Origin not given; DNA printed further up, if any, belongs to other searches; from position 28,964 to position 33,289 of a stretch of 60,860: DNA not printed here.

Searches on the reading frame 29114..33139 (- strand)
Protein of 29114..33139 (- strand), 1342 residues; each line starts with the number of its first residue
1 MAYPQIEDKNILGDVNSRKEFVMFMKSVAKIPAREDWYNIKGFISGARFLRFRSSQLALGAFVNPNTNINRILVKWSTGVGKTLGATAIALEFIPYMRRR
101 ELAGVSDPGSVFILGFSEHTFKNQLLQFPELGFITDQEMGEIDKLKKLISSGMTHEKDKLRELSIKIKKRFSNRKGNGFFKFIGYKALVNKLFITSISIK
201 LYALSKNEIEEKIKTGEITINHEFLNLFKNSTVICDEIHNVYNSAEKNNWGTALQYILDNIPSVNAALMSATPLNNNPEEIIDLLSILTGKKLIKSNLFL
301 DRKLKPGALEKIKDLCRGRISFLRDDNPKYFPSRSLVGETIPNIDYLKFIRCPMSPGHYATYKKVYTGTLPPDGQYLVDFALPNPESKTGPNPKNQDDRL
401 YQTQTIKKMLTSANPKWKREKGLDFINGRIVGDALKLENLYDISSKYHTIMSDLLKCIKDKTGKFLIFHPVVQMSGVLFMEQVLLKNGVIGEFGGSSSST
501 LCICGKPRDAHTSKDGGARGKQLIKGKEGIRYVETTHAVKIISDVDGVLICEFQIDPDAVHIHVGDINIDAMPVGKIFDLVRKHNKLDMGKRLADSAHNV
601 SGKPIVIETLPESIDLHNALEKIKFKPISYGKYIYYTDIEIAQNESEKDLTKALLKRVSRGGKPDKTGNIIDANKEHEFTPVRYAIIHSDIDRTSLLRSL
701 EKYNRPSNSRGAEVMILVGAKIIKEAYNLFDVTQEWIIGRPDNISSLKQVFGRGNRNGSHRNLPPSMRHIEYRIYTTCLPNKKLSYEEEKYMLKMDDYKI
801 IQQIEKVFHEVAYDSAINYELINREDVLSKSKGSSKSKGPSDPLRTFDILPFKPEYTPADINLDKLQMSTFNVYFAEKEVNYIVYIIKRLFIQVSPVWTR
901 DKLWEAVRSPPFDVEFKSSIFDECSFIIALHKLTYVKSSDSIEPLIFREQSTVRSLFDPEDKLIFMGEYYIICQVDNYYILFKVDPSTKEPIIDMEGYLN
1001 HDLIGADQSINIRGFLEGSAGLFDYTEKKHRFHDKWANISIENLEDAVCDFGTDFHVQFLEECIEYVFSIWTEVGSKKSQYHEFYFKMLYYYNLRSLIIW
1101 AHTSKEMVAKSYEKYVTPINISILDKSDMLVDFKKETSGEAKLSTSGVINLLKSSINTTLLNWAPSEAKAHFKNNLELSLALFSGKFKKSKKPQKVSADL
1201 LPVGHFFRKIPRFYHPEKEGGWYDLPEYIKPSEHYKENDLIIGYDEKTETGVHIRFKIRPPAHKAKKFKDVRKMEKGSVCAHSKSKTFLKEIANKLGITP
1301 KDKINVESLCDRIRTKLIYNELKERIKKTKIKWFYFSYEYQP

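Call 10: search_protein_families(library=pfam, proteins=[window:29114-33139:-], max_evalue=0.001)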
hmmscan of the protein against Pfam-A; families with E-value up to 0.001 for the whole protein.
window:29114-33139:- (1342 aa): 2 families
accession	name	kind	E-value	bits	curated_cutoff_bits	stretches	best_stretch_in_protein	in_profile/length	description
PF00176.29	SNF2-rel_dom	-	1.3e-05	24.9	24.9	1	219-308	115-198/290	SNF2-related domain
PF00270.35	DEAD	-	0.00082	19.6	26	0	227-280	115-166/167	DEAD/DEAH box helicase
